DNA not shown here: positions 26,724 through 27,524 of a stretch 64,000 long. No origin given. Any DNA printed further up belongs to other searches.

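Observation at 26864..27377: Low-GC PD-(D/E)xK-like ORF wedged between the methyltransferase and activase genes of the corrinoid operon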

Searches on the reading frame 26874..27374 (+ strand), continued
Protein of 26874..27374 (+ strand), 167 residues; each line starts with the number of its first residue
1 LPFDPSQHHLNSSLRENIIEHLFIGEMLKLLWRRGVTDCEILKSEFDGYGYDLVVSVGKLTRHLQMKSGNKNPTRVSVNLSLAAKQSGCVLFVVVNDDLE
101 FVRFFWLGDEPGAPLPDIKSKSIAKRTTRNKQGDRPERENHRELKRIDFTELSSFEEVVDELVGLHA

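Call 30: fold_search(model_id=the predicted structure, library=viral)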
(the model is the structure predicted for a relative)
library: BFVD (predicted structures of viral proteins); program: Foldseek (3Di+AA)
matches with E <= 10: 617; with E <= 0.001: 5
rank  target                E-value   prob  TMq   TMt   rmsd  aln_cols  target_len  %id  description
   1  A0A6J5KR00            8.2e-05  1.00  0.44  0.50   6.6       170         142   14  Uncharacterized protein [uncultured Caudovirales phage]
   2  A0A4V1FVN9            1.6e-04  1.00  0.43  0.50   5.3       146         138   11  (no name in the UniProt tables at hand)
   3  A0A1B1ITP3            3.9e-04  1.00  0.42  0.49   6.9       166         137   13  (no name in the UniProt tables at hand)
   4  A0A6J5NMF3            4.4e-04  0.99  0.40  0.36   8.7       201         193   12  Uncharacterized protein [uncultured Caudovirales phage]
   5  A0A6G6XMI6            6.8e-04  0.99  0.34  0.39   7.8       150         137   11  (no name in the UniProt tables at hand)
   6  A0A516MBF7            1.1e-03  0.99  0.38  0.30   6.2       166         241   14  (no name in the UniProt tables at hand)
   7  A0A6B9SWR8            1.3e-03  1.00  0.45  0.44   7.3       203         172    8  Uncharacterized protein [Vibrio phage VH1_2019]
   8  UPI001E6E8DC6         1.3e-03  0.99  0.30  0.39   7.4       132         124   13  (no name look-up for this kind of identifier)
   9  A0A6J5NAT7            1.9e-03  0.99  0.32  0.38   6.5       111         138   17  Uncharacterized protein [uncultured Caudovirales phage]
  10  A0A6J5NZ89            2.1e-03  1.00  0.37  0.43   3.4       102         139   12  Uncharacterized protein [uncultured Caudovirales phage]
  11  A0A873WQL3            2.3e-03  0.99  0.41  0.48   6.5       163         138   16  (no name in the UniProt tables at hand)
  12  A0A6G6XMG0            2.7e-03  1.00  0.41  0.42   6.2       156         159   12  (no name in the UniProt tables at hand)
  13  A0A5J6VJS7            2.7e-03  0.90  0.33  0.30  10.5       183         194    9  Uncharacterized protein [Megaviridae environmental sample]
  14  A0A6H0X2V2            2.9e-03  0.98  0.39  0.42   8.8       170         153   12  (no name in the UniProt tables at hand)
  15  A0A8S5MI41            3.2e-03  0.97  0.31  0.34   6.3       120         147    9  Penicillin-binding protein-related factor A [Siphoviridae sp. ct7es18]
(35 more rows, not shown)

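Call 33: search_protein_representatives(alignment_id=A1)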
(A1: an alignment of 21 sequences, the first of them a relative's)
Query: 21 sequences, 172 profile positions. Proteins with E-value up to 0.001 (for the whole library): 1493; up to 1e-10: 1060; up to 1e-30: 345. The best 150 are listed.
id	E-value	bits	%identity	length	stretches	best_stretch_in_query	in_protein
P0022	4.5e-65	234.9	-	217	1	1-167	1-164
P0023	9.0e-65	233.9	-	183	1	4-165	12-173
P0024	4.6e-63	228.4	-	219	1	5-165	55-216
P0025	4.7e-63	228.4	-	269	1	5-165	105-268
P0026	7.0e-63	227.8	-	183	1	5-168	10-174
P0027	1.7e-62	226.6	-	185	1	5-169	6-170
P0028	3.0e-61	222.5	-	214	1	6-166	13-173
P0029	1.1e-60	220.7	-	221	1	5-169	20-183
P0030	7.5e-60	217.9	-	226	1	5-165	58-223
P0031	2.7e-59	216.1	-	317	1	5-166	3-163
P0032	5.3e-59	215.2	-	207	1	3-168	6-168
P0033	6.0e-59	215.0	-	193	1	5-167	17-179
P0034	8.1e-59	214.6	-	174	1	4-168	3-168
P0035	8.7e-59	214.5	-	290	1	4-167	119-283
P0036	1.1e-58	214.1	-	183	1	1-166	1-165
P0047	4.6e-57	208.9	-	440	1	4-168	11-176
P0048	4.9e-57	208.8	-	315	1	3-169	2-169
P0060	1.1e-54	201.1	-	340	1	6-167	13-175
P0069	1.2e-52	194.4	-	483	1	8-168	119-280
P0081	8.0e-52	191.8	-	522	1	10-167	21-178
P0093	2.1e-50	187.2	-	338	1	6-169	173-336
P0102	4.2e-49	182.9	-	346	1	9-166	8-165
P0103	4.4e-49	182.9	-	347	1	9-168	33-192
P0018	4.8e-48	179.5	-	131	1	1-110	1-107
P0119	3.0e-47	176.9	-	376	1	6-167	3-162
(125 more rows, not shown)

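Call 34: find_related_loci(query=A1, collection=viral_contigs, flank=5000)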
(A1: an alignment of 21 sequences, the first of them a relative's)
Query A1 (167 aa) in viral_contigs; peptide patterns used: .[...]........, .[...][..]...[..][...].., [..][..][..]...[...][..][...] (x = any residue, [..] = any of these).
60 stretches matched a pattern; 9 encode a relative of the query (tblastn E <= 1e-3); 9 distinct loci.
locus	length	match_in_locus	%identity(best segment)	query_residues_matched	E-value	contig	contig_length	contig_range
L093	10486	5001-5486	47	6-165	3e-48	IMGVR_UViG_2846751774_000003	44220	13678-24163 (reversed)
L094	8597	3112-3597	47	6-165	3e-48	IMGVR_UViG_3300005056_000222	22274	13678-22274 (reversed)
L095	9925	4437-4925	46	4-164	2e-47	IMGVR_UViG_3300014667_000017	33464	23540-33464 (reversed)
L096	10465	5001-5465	40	12-164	6e-36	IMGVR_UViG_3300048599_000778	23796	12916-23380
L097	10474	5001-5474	41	8-162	2e-35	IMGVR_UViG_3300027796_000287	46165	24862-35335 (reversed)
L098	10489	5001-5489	44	4-164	2e-45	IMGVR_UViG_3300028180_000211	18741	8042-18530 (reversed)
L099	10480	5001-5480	39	6-162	3e-33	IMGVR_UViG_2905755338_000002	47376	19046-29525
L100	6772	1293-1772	38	6-162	1e-30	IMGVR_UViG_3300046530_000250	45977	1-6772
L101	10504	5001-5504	33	4-165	5e-26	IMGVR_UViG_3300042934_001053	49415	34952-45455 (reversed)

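Call 35: search_protein_families(library=pfam, proteins=[P0047, P0069, P0081, P0031, P0048, P0060, P0102, P0103, P0119, P0093], max_evalue=0.01)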
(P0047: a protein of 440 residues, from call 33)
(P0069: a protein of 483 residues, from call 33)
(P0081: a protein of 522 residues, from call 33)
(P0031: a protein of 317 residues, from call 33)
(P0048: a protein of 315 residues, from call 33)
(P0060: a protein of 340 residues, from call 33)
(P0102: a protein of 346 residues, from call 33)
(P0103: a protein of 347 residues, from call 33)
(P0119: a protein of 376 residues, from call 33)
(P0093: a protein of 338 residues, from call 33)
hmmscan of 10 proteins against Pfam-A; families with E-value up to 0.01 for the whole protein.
P0047 (440 aa): 2 families
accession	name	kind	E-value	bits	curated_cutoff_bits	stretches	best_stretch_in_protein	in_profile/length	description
PF22558.3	REase-ARP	-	7.7e-07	29.4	27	1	217-430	59-258/270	Restriction Endonuclease associating with ARP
PF11645.14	PDDEXK_5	-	0.0016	18.9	26.1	1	45-88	23-68/138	PD-(D/E)XK endonuclease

P0069 (483 aa): 0 families

P0081 (522 aa): 1 family
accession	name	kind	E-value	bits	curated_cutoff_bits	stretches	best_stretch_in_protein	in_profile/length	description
PF03747.19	ADP_ribosyl_GH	-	1.5e-49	169.7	26.2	1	241-459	1-239/287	ADP-ribosylglycohydrolase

P0031 (317 aa): 0 families

P0048 (315 aa): 1 family
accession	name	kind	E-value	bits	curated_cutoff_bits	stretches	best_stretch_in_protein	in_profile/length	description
PF11645.14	PDDEXK_5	-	0.00047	20.6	26.1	1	36-84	22-70/138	PD-(D/E)XK endonuclease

P0060 (340 aa): 0 families

P0102 (346 aa): 2 families
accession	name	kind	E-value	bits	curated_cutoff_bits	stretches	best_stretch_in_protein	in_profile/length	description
PF20118.4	DUF6508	-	1.2e-15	58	23.6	1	191-320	4-126/129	Family of unknown function (DUF6508)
PF11645.14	PDDEXK_5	-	0.00099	19.6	26.1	1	36-96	22-82/138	PD-(D/E)XK endonuclease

P0103 (347 aa): 1 family
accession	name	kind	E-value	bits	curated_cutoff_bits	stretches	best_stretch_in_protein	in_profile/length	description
PF11645.14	PDDEXK_5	-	0.00058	20.3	26.1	1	61-121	22-82/138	PD-(D/E)XK endonuclease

P0119 (376 aa): 1 family
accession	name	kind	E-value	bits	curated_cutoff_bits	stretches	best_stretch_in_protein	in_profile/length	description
PF11645.14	PDDEXK_5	-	0.0028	18.1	26.1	1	32-63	23-54/138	PD-(D/E)XK endonuclease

P0093 (338 aa): 1 family
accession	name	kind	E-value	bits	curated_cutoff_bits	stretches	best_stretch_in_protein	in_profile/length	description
PF11645.14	PDDEXK_5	-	0.00013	22.4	26.1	1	204-249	23-68/138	PD-(D/E)XK endonuclease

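Call 36: find_related_loci(query=A1, collection=metagenome_contigs, flank=4000)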
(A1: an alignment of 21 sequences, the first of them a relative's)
Query A1 (167 aa) in metagenome_contigs; peptide patterns used: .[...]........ (x = any residue, [..] = any of these).
600 stretches matched a pattern (row limit reached: there are more); 413 encode a relative of the query (tblastn E <= 1e-3); the best 80 are kept; 80 distinct loci.
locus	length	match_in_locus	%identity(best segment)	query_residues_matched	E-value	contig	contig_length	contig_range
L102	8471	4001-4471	50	8-164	1e-55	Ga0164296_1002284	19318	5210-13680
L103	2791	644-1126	50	2-164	3e-53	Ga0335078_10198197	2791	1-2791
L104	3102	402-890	48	3-164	5e-53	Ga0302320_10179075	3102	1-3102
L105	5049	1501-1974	52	8-164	7e-52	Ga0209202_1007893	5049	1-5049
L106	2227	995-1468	51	8-164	4e-52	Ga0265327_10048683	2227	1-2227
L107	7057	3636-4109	52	8-164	7e-52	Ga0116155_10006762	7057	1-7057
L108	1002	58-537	50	6-164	1e-54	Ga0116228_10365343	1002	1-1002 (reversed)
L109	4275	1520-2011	47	3-165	2e-51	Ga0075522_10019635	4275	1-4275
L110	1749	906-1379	50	8-164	5e-52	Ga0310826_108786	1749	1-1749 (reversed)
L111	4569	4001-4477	48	8-165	4e-51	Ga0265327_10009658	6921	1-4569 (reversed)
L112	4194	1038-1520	51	5-164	5e-51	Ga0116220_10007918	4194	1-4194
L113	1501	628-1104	50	7-164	2e-52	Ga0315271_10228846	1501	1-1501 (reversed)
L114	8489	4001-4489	47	3-164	1e-50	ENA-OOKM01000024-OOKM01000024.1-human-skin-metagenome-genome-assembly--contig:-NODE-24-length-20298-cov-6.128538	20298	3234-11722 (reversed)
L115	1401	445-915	49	8-164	3e-52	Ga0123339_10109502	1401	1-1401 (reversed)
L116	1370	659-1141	49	3-164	3e-52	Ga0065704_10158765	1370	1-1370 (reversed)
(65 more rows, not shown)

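Call 42: search_protein_families(library=pfam, proteins=[P0031], max_evalue=0.01)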
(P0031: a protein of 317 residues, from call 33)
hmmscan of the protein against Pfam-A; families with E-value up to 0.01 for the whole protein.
P0031 (317 aa): 0 families

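Call 47: find_encoding_contigs(protein=P0003, flank=3000, max_places=2)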
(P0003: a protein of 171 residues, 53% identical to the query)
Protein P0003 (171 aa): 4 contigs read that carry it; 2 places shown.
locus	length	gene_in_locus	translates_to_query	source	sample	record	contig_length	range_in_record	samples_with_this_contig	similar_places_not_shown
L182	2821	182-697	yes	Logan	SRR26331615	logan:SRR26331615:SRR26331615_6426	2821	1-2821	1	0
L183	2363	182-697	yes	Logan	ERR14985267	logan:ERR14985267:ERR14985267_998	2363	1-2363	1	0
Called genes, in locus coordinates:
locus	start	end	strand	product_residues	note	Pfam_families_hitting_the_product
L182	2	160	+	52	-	?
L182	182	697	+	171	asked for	-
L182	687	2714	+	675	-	PF00111:Fer2 (faint), PF17650:RACo_linker, PF17651:Raco_middle, PF14574:RACo_C_ter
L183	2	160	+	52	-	?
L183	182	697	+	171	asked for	-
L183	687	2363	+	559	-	?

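Call 48: find_encoding_contigs(protein=P0002, flank=3000, max_places=2)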
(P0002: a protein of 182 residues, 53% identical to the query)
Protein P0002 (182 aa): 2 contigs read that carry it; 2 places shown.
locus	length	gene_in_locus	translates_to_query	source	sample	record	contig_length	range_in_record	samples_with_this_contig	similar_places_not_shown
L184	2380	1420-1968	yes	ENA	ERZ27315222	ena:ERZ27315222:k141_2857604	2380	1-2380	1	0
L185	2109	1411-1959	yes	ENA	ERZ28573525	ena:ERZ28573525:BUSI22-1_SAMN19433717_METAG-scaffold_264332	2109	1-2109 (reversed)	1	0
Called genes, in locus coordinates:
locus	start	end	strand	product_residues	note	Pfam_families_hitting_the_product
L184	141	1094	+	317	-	PF00809:Pterin_bind, PF03599:CdhD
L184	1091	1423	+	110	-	-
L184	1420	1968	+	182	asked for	-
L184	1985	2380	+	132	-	?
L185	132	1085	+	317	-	PF00809:Pterin_bind, PF03599:CdhD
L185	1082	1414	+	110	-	-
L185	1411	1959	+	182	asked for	-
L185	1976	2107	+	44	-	?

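Call 49: find_encoding_contigs(protein=P0015, flank=5000, max_places=2)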
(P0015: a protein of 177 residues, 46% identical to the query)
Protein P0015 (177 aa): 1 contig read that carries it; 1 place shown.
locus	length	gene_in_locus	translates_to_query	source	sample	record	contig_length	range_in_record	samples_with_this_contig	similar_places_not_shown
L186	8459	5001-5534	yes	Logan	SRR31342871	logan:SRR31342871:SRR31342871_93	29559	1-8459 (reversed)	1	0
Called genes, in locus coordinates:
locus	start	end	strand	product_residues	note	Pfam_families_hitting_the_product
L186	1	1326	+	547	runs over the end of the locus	PF18158:AidB_N, PF02770:Acyl-CoA_dh_M, PF00441:Acyl-CoA_dh_1, PF08028:Acyl-CoA_dh_2, PF22924:ACOX_C_alpha1 (weak)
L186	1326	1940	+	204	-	PF00583:Acetyltransf_1 (faint)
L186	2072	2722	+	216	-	PF00440:TetR_N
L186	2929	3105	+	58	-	-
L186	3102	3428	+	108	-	PF19600:DUF6105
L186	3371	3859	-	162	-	PF03652:RuvX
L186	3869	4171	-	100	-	PF03831:YjdM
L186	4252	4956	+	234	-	PF00753:Lactamase_B, PF13483:Lactamase_B_3, PF12706:Lactamase_B_2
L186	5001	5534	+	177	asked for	-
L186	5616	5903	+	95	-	PF02686:GatC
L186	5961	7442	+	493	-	PF01425:Amidase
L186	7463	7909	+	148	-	PF13673:Acetyltransf_10, PF00583:Acetyltransf_1, PF13508:Acetyltransf_7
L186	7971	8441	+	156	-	PF08327:AHSA1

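Call 51: find_encoding_contigs(protein=P0018, flank=4000, max_places=2)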
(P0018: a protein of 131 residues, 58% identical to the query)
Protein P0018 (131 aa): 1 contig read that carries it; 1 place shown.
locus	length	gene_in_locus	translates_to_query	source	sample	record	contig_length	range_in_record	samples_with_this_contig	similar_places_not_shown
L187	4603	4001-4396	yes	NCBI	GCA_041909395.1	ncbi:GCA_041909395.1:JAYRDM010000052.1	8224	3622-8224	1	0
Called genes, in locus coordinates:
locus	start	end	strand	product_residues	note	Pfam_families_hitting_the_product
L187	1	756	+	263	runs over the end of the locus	PF00551:Formyl_trans_N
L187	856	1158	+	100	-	PF13769:Virulence_fact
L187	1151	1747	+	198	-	PF12225:DUF5981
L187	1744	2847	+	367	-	PF02219:MTHFR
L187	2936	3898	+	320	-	PF00809:Pterin_bind, PF03599:CdhD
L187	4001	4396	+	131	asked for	-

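Call 65: search_protein_families(library=pfam, alignment_id=A2, max_evalue=0.0001)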
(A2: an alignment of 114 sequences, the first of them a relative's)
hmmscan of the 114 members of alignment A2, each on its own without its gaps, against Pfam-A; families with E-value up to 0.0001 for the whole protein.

A. member 1, L004:6475-7824:+ (450 aa): 1 family
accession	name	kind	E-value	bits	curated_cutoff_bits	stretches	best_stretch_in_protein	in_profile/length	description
PF01960.23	ArgJ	-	1.1e-116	390.1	32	1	103-448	4-335/377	ArgJ family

B. families by the number of members that match (of 114 scanned): 83 families (the first 25 are shown)
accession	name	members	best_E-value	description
PF00589.27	Phage_integrase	6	8.1e-25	Phage integrase family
PF02899.23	Phage_int_SAM_1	6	4.7e-11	Phage integrase, N-terminal SAM-like domain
PF13495.12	Phage_int_SAM_4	4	3.4e-06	Phage integrase, N-terminal SAM-like domain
PF13491.11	FtsK_4TM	2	3.3e-36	4TM region of DNA translocase FtsK/SpoIIIE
PF17854.6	FtsK_alpha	2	1.3e-28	FtsK alpha domain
PF01436.27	NHL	2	1.2e-14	NHL repeat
PF00012.26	HSP70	1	2.4e-213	Hsp70 protein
PF01960.23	ArgJ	1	1.1e-116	ArgJ family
PF00654.25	Voltage_CLC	1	8.2e-64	Voltage gated chloride channel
PF20039.4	DUF6441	1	8.5e-54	Family of unknown function (DUF6441)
PF11536.14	DUF3226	1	1.4e-44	Protein of unknown function (DUF3226)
PF10137.14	CAP12-PCTIR_TIR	1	2e-39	CAP12/Pycsar effector protein, TIR domain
PF00990.26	GGDEF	1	1.1e-36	Diguanylate cyclase, GGDEF domain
PF07693.20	KAP_NTPase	1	4e-35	KAP family P-loop domain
PF00078.32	RVT_1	1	6.8e-35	Reverse transcriptase (RNA-dependent DNA polymerase)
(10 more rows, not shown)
